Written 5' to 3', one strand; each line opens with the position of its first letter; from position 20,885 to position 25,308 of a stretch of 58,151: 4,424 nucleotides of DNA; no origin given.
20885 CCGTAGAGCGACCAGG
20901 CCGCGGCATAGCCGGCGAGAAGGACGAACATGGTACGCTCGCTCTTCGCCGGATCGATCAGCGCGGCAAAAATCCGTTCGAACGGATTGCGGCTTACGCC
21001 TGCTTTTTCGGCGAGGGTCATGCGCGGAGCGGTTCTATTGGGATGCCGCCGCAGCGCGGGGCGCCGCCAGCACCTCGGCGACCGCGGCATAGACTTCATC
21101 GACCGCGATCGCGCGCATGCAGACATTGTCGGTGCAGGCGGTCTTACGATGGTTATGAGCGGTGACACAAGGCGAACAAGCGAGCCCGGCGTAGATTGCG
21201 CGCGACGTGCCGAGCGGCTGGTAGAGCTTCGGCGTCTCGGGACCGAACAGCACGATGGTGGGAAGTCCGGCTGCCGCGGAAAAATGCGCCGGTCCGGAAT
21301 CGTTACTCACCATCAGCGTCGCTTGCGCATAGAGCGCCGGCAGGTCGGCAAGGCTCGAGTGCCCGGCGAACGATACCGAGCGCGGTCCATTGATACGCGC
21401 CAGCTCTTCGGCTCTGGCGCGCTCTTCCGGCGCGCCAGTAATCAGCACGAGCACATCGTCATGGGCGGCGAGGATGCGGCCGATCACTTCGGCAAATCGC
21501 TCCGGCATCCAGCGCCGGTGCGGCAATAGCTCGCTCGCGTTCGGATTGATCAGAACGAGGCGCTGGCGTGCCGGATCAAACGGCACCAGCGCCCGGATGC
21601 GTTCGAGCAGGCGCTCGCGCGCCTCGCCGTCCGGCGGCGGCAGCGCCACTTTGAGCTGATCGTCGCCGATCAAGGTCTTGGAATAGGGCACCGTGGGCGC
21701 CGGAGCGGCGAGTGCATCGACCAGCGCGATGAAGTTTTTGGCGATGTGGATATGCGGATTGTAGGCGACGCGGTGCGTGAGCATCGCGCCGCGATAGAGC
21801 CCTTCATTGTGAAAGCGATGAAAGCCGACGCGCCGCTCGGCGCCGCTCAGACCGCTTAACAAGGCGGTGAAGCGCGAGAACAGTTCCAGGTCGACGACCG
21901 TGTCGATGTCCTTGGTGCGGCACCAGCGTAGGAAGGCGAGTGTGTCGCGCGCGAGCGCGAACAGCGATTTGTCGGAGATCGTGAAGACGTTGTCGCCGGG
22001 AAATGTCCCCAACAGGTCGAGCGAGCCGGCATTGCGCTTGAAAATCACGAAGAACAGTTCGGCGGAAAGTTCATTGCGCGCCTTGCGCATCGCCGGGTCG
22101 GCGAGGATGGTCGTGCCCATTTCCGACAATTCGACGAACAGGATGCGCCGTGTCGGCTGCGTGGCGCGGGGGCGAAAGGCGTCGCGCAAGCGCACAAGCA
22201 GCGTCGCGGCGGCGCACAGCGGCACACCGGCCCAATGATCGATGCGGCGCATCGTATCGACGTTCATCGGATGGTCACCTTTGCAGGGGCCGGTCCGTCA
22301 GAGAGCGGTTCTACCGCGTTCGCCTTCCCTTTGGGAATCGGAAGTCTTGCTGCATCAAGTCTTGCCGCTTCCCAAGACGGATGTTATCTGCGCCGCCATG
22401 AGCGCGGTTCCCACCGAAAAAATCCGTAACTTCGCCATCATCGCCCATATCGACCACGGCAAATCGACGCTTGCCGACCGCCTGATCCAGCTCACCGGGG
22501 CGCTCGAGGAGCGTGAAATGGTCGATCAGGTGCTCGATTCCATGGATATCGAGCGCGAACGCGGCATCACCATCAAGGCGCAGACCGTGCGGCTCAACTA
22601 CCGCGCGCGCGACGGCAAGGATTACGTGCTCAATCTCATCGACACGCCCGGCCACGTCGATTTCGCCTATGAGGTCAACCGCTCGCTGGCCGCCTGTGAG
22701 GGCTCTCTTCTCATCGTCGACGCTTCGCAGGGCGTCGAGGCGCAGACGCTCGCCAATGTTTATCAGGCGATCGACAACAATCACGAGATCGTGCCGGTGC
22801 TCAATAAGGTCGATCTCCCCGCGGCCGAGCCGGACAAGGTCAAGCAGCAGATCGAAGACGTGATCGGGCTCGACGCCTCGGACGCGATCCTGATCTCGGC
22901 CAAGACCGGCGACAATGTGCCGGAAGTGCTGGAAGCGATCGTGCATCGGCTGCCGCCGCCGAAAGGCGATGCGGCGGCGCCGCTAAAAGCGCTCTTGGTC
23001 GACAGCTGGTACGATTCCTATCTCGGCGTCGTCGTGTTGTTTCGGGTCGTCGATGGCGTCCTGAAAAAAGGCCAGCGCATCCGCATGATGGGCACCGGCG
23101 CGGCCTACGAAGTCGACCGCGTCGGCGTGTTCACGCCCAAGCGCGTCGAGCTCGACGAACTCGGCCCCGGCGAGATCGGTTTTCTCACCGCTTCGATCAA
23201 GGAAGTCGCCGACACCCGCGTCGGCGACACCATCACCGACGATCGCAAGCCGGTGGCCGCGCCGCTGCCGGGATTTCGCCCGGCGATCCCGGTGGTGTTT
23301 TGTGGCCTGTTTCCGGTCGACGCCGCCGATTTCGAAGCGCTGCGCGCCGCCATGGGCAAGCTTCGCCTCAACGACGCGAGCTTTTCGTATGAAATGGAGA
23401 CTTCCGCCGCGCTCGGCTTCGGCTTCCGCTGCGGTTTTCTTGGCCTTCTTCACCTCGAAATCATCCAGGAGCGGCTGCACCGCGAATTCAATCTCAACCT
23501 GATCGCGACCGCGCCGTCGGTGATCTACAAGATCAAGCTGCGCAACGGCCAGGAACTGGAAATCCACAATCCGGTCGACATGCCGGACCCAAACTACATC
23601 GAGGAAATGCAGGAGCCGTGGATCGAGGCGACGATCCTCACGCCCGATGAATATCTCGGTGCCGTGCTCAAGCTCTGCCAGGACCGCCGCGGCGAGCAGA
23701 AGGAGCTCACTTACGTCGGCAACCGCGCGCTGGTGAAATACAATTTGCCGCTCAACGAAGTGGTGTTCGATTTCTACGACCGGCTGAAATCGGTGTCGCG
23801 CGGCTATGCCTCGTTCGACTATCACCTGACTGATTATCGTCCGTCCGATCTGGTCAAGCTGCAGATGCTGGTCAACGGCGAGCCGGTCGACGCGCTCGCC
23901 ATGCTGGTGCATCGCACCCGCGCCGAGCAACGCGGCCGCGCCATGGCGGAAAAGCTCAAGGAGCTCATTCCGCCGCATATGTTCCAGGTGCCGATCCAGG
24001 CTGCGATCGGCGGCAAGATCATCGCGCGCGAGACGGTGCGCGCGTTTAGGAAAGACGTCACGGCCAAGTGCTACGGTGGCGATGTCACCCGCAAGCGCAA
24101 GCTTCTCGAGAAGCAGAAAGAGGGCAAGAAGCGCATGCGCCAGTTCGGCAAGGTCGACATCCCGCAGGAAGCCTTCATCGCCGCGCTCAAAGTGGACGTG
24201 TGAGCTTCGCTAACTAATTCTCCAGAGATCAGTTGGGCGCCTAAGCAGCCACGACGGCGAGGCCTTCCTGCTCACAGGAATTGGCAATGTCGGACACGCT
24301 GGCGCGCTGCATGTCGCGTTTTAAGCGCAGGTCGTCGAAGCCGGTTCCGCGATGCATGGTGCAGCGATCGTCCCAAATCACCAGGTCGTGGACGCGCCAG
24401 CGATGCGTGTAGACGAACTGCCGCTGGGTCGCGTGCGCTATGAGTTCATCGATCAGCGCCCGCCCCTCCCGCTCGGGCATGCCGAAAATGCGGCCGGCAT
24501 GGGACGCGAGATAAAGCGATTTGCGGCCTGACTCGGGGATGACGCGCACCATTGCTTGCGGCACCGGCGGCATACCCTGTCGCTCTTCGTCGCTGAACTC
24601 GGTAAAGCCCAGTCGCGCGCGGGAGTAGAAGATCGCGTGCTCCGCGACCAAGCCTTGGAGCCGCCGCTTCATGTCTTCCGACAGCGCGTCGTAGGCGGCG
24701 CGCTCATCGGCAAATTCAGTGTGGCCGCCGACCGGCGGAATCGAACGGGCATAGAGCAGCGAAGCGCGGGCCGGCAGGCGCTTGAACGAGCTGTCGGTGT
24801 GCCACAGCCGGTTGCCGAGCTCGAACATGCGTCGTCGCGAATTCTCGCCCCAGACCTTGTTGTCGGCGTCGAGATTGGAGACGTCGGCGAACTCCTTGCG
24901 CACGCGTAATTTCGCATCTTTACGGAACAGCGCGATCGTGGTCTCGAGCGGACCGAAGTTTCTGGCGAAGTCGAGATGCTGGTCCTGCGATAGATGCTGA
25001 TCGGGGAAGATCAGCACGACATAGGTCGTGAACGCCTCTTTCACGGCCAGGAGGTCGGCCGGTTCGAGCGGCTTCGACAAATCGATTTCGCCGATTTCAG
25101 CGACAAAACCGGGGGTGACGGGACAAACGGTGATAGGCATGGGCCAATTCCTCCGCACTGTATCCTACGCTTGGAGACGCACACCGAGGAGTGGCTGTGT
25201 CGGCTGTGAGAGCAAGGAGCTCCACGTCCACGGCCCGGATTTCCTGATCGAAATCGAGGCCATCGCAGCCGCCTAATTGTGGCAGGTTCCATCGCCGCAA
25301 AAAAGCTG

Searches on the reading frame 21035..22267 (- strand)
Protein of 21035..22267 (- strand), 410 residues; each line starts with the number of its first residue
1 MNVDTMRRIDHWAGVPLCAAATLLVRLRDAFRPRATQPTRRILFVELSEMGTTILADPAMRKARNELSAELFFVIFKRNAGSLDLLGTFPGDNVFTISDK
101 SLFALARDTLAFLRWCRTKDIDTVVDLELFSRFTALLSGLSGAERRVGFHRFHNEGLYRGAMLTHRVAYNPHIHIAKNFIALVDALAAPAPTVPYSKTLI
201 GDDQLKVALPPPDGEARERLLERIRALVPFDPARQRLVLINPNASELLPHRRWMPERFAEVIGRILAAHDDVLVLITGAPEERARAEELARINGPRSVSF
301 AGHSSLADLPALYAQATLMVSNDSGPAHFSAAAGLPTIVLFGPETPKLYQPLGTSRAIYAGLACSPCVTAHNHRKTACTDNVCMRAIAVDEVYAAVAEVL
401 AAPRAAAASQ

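Call 85: search_protein_families(library=pfam, proteins=[window:21035-22267:-], max_evalue=0.00001)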
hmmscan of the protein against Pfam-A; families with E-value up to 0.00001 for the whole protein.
window:21035-22267:- (410 aa): 1 family
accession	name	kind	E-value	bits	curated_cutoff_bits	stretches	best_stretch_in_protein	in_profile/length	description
PF01075.23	Glyco_transf_9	-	9.3e-24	84.5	22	1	134-373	25-242/247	Glycosyltransferase family 9 (heptosyltransferase)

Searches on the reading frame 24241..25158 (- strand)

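Call 85: search_protein_families(library=pfam, proteins=[window:24241-25158:-], max_evalue=0.00001)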
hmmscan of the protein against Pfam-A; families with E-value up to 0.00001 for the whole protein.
window:24241-25158:- (305 aa): 1 family
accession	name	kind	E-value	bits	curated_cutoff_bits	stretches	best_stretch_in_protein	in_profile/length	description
PF02668.22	TauD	-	4.8e-62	210.7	27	1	13-286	4-266/267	Taurine catabolism dioxygenase TauD, TfdA family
